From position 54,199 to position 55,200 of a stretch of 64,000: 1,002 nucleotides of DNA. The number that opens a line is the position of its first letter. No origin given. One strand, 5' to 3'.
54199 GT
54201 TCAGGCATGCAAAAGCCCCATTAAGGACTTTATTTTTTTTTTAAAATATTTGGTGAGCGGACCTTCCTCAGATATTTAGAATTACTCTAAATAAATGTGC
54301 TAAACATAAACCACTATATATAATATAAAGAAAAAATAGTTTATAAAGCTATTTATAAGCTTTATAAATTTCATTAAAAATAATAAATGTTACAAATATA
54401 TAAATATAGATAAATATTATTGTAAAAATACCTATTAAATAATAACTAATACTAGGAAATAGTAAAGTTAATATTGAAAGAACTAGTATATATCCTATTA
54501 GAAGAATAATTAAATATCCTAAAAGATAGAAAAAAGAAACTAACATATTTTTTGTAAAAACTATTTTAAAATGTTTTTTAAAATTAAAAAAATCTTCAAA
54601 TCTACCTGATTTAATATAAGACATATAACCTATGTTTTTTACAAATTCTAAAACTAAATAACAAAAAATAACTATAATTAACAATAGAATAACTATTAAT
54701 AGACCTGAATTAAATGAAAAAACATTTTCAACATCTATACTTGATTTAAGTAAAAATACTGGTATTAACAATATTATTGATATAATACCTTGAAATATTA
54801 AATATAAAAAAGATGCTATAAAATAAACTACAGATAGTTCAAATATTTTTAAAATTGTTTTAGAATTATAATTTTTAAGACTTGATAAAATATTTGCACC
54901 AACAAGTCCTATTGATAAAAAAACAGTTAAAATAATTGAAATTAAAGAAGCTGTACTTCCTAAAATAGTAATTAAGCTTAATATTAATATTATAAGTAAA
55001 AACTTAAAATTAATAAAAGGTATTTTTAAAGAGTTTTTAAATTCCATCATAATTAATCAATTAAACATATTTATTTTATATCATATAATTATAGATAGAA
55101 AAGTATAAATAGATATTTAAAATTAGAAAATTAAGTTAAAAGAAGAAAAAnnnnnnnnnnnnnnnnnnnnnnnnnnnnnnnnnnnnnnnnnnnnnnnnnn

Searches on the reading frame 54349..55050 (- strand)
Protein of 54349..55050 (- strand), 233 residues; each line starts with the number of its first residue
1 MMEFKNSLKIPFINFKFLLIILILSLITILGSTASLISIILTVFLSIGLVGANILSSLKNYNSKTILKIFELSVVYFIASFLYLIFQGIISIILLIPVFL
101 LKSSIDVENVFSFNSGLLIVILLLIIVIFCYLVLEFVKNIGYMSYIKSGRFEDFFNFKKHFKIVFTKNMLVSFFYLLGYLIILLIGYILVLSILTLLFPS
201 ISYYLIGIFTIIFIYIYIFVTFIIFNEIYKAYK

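Call 7: search_protein_families(library=pfam, proteins=[window:54349-55050:-], max_evalue=1)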
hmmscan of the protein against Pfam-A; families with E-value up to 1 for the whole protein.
window:54349-55050:- (233 aa): 2 families
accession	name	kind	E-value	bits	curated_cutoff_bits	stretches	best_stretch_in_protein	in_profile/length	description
PF13197.11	DUF4013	-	2.3e-06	28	26.9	1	69-191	43-161/168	Protein of unknown function (DUF4013)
PF05808.16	Podoplanin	-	0.22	12.2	30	1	32-54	101-123/135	Podoplanin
